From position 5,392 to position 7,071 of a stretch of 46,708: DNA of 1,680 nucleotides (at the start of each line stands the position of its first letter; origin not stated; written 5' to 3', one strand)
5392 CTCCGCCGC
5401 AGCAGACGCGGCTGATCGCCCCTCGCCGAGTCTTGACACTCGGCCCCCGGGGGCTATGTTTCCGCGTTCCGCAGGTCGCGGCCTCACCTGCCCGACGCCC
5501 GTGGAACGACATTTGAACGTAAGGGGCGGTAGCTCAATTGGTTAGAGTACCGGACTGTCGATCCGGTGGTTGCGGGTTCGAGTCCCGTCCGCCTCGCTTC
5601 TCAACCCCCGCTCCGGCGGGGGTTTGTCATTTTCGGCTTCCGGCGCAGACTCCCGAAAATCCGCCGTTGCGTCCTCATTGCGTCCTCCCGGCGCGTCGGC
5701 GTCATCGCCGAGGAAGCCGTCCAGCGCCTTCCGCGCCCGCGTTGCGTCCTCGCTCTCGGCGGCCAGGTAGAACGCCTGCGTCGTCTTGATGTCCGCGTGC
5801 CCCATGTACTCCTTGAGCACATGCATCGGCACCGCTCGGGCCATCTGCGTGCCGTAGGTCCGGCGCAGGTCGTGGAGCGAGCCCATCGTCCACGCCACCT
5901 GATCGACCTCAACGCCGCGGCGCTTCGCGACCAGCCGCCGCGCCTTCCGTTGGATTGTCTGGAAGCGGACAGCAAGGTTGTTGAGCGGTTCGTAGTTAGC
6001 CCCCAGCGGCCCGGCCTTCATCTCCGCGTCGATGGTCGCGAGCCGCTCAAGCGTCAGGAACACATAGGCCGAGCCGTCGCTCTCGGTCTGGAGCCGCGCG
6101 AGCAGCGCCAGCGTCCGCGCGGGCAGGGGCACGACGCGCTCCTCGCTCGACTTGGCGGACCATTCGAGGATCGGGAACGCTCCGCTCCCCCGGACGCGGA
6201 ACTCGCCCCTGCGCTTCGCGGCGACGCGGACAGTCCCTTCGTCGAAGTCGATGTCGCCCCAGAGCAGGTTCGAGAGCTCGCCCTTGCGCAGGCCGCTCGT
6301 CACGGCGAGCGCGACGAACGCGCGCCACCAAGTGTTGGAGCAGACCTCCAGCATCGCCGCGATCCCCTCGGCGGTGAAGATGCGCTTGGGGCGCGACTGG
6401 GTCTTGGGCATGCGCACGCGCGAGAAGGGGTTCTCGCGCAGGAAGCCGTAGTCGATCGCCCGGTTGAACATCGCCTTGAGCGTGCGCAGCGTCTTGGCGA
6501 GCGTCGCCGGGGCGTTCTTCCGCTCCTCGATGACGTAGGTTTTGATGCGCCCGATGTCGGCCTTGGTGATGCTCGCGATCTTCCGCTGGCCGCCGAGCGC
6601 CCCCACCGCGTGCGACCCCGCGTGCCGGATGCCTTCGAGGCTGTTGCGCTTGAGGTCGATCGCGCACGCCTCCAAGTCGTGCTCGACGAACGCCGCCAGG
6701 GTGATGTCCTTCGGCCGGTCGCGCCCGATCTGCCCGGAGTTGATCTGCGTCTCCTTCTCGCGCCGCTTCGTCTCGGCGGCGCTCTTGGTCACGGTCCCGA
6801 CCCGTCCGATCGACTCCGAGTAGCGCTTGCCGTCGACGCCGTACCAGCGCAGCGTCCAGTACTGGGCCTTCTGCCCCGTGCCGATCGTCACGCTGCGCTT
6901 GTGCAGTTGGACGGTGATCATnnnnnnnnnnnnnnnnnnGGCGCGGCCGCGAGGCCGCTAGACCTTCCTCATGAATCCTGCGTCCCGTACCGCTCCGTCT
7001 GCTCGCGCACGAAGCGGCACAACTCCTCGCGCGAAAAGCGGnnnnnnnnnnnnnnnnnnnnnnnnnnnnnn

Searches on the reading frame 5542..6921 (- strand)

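Call 73: search_protein_families(library=pfam, proteins=[window:5542-6921:-], max_evalue=0.0001)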
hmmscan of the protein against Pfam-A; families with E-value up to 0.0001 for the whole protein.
window:5542-6921:- (459 aa): 2 families
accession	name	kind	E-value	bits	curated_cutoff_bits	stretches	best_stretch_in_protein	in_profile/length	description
PF00589.27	Phage_integrase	-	5.6e-20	72.3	27.1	1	183-387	4-167/172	Phage integrase family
PF13102.12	Phage_int_SAM_5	-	1.7e-05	25.5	22.3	1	116-168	44-95/98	Phage integrase SAM-like domain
